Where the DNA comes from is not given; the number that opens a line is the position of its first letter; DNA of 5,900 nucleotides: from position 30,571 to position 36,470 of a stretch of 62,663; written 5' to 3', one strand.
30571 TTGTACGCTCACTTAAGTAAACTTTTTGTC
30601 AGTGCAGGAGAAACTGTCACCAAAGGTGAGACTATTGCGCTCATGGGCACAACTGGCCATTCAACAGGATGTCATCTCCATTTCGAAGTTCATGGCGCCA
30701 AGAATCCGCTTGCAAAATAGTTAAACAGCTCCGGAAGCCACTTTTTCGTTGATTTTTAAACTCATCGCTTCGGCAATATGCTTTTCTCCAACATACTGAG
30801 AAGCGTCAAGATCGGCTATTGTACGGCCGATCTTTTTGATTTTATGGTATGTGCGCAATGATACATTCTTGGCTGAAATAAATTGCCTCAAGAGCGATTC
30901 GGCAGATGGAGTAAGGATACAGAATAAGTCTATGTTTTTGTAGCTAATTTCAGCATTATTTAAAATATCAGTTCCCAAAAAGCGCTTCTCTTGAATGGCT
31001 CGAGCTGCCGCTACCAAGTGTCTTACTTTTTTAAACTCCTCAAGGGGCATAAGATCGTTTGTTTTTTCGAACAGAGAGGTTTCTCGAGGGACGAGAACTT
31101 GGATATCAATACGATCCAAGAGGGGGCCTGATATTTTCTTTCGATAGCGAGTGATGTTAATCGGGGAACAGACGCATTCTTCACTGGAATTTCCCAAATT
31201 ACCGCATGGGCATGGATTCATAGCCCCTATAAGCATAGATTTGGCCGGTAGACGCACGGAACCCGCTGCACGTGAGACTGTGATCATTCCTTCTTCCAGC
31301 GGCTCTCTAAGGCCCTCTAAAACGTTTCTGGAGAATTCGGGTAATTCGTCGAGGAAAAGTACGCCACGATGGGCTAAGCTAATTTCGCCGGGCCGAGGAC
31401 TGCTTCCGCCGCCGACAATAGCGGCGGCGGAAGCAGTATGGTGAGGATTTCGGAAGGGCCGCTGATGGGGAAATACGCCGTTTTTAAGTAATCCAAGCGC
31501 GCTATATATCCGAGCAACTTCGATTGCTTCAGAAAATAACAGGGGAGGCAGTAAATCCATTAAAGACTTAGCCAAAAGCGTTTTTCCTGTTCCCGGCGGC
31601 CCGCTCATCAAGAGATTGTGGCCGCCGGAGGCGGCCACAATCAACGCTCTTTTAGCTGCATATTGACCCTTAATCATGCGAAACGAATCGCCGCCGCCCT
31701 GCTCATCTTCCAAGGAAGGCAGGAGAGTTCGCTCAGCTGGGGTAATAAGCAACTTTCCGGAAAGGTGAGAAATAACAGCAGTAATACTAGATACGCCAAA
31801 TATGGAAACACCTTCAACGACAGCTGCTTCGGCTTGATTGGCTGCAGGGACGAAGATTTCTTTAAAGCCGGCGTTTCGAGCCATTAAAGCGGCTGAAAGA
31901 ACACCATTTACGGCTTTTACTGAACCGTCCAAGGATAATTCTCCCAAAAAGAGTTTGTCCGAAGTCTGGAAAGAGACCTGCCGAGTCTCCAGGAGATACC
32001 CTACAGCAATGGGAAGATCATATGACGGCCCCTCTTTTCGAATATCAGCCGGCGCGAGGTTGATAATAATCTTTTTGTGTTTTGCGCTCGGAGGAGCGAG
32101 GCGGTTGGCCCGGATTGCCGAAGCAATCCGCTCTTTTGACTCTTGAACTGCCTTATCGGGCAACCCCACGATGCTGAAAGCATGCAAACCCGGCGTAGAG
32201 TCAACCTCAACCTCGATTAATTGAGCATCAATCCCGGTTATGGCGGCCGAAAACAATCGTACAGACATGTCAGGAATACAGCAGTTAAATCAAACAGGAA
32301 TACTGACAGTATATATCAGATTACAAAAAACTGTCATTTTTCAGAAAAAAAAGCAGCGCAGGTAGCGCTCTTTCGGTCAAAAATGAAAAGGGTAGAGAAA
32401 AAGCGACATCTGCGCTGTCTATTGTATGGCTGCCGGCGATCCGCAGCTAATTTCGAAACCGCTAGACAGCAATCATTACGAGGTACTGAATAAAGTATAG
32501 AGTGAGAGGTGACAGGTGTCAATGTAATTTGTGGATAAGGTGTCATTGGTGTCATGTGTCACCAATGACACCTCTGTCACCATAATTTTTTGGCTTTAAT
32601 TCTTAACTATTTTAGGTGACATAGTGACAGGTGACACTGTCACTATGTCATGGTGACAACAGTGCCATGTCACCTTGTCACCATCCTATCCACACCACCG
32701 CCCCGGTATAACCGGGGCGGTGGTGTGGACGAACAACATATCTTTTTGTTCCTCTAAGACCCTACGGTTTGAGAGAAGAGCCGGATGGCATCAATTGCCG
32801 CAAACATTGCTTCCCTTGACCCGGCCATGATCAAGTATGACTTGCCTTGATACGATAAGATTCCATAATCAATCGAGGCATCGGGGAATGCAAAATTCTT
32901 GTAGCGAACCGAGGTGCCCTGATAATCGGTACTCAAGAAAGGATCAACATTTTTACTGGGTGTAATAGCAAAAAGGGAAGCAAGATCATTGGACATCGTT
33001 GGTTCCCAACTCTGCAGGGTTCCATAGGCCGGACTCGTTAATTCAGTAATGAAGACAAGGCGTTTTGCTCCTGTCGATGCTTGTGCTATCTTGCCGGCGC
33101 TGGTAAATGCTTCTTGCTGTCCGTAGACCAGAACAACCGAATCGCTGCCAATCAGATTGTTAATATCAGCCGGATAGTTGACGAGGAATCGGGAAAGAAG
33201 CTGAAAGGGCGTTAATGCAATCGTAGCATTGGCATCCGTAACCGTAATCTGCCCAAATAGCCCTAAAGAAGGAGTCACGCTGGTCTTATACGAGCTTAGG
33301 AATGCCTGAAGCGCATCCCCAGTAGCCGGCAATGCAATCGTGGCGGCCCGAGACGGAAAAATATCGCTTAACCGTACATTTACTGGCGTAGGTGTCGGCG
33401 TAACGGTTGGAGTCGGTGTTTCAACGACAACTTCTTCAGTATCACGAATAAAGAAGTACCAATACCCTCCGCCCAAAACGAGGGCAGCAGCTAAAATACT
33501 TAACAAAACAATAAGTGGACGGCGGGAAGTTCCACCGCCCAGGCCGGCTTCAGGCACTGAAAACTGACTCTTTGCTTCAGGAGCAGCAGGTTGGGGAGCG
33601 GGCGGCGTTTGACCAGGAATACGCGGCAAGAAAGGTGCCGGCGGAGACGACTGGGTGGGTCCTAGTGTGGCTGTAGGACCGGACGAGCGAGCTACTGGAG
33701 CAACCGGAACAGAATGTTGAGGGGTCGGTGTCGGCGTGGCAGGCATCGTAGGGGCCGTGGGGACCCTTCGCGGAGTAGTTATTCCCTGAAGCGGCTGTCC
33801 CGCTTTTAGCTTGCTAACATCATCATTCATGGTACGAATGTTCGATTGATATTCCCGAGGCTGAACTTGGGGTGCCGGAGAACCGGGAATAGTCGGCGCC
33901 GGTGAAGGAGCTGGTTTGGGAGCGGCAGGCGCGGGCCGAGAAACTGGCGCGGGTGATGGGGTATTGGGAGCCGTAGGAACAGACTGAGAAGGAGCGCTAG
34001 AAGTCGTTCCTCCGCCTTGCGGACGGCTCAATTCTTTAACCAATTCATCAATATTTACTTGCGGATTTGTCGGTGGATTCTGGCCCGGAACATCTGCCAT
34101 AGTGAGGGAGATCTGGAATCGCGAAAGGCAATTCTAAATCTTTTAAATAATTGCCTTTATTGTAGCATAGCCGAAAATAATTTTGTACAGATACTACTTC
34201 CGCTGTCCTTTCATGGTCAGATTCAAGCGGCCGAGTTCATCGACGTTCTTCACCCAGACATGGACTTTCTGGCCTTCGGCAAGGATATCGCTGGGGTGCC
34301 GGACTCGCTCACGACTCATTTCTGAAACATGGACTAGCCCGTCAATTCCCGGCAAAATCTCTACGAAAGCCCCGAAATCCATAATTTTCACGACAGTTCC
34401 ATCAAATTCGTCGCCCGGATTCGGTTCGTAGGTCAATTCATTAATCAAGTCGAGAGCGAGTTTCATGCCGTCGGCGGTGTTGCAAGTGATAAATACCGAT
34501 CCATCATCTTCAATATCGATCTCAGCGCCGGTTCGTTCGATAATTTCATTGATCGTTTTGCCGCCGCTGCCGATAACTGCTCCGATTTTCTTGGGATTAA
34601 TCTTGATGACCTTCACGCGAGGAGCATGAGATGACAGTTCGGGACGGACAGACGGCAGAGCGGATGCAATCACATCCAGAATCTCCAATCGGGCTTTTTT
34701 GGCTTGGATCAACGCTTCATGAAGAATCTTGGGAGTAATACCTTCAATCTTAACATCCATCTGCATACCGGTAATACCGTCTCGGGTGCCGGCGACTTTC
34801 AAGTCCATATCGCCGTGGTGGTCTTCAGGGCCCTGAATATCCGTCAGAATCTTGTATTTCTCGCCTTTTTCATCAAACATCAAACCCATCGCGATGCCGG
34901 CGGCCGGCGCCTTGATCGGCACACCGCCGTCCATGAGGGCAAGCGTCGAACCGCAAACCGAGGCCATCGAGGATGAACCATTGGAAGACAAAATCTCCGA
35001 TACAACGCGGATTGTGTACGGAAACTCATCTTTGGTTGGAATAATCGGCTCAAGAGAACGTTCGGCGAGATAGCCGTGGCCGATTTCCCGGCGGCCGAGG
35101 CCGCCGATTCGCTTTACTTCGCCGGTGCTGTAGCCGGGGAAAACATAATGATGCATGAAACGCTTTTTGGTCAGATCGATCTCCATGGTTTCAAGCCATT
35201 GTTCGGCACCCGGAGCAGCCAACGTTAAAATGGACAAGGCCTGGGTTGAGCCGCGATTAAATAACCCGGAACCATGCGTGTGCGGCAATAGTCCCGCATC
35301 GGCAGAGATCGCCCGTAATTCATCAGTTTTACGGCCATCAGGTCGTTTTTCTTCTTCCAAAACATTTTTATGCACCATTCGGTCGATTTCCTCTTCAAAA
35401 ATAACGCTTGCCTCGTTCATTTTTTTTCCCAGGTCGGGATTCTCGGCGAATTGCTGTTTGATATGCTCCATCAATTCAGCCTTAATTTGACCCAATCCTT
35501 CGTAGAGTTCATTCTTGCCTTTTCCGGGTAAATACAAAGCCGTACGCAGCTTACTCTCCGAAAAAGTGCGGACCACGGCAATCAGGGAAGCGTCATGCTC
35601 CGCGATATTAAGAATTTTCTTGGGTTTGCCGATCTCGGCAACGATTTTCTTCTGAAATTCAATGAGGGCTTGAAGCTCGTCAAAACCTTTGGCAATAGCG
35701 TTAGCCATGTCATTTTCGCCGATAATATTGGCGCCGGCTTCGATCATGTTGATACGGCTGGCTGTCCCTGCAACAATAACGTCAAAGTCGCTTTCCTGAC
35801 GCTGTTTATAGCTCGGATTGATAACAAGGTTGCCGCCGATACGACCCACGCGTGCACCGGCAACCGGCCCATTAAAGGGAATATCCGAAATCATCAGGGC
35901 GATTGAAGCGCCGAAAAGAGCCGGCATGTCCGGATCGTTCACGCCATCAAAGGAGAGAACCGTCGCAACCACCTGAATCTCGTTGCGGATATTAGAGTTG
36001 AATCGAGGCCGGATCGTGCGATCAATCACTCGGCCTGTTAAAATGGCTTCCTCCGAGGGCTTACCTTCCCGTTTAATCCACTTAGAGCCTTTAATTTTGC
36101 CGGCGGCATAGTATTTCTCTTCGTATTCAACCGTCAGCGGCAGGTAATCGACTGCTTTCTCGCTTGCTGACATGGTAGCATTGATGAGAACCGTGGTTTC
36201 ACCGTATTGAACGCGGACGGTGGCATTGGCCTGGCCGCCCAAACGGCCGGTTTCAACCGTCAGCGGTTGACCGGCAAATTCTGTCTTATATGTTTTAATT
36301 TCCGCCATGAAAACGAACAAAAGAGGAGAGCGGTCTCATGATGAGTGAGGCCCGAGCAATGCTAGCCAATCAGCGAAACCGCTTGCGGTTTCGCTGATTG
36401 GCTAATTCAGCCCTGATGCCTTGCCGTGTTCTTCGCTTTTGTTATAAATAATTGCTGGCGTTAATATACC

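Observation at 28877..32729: The two arrays bracket a yraN / LysM-M23 peptidase / comM block and share direct-orientation strings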

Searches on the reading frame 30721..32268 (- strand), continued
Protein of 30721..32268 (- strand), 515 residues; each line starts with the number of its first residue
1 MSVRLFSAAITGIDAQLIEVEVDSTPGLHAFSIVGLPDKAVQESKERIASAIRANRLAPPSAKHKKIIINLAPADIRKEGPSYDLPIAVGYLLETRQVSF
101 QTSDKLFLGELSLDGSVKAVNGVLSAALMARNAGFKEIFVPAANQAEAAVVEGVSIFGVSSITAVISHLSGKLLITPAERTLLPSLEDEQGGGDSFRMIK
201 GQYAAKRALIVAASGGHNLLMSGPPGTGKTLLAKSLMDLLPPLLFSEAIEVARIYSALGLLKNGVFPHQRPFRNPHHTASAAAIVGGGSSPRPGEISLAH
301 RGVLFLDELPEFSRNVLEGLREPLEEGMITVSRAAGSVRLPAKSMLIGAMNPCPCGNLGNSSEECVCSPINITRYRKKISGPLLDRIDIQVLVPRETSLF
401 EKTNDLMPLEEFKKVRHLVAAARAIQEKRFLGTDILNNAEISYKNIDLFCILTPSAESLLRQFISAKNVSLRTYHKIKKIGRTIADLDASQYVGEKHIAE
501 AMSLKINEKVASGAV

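Call 91: search_protein_families(library=ncbifam, proteins=[L002:9621-9977:+], max_evalue=0.01)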
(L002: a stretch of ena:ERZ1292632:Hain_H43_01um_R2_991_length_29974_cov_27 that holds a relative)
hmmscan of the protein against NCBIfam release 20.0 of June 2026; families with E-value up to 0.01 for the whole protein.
L002:9621-9977:+ (118 aa): 6 families
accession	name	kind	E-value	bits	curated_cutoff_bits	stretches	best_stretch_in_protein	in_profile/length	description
TIGR02890.1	bacill_yteA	subfamily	2e-14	54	134.4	1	7-118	4-115/159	regulatory protein, yteA family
NF033459.1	DksA_like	equivalog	7.1e-13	48.8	105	1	50-117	39-106/113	RNA polymerase-binding protein DksA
TIGR02420.1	dksA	equivalog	2e-10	41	115.5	1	72-117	63-108/110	RNA polymerase-binding protein DksA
TIGR02419.1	C4_traR_proteo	subfamily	1.2e-07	32.2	59.7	1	67-117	11-60/64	phage/conjugal plasmid C-4 type zinc finger protein, TraR family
NF008045.0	PRK10778.1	equivalog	2.6e-06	27.7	289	1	57-117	82-139/151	RNA polymerase-binding protein DksA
NF008243.0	PRK11019.1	equivalog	0.00011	22.5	96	1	63-117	8-64/88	DksA/TraR family C4-type zinc finger protein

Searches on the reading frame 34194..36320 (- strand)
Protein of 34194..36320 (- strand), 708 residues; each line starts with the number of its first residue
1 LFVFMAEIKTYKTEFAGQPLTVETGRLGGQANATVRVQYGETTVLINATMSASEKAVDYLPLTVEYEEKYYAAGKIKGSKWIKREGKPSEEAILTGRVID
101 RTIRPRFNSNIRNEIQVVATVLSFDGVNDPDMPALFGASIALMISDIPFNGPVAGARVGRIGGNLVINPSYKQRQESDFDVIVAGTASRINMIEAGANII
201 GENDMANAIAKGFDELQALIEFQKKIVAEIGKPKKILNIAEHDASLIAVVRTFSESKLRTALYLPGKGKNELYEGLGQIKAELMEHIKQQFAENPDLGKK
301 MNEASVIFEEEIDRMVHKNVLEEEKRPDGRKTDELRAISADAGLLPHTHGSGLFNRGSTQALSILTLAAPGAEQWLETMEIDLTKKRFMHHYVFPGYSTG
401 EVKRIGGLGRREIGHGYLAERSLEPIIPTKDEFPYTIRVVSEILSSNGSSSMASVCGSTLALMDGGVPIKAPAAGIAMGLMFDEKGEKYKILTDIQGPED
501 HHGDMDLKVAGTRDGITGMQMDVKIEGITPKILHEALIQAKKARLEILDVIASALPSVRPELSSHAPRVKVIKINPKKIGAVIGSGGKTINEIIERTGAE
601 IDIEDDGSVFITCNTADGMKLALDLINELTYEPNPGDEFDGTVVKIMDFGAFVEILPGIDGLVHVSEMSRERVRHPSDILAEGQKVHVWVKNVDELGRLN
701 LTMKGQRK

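Call 11: search_protein_families(library=pfam, proteins=[window:34194-36320:-], max_evalue=0.01)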
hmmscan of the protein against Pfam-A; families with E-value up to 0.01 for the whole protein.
window:34194-36320:- (708 aa): 8 families
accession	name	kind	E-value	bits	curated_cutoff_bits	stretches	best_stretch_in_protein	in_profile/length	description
PF01138.27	RNase_PH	-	5e-50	169.7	25.5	2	18-148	3-130/130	3' exoribonuclease family, domain 1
PF00575.29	S1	-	3.1e-18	66.4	22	1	632-703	1-73/74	S1 RNA binding domain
PF03725.20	RNase_PH_C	-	3.5e-16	59.3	20.8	2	151-213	1-65/67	3' exoribonuclease family, domain 2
PF00013.35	KH_1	-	1.7e-12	47.3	21.5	1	571-628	3-66/66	KH domain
PF23459.1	S1_RRP5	-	1.1e-08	35.9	27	1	635-696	3-64/72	RRP5 S1 domain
PF03726.19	PNPase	-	8.8e-06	26.5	24.6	1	247-331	3-81/81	Polyribonucleotide nucleotidyltransferase, RNA binding domain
PF22675.2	KH-I_KHDC4-BBP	-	0.00051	20.3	30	1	579-615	8-44/76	KHDC4/BBP-like, KH-domain type I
PF07650.23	KH_2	-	0.005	17.1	22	0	572-611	29-68/78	KH domain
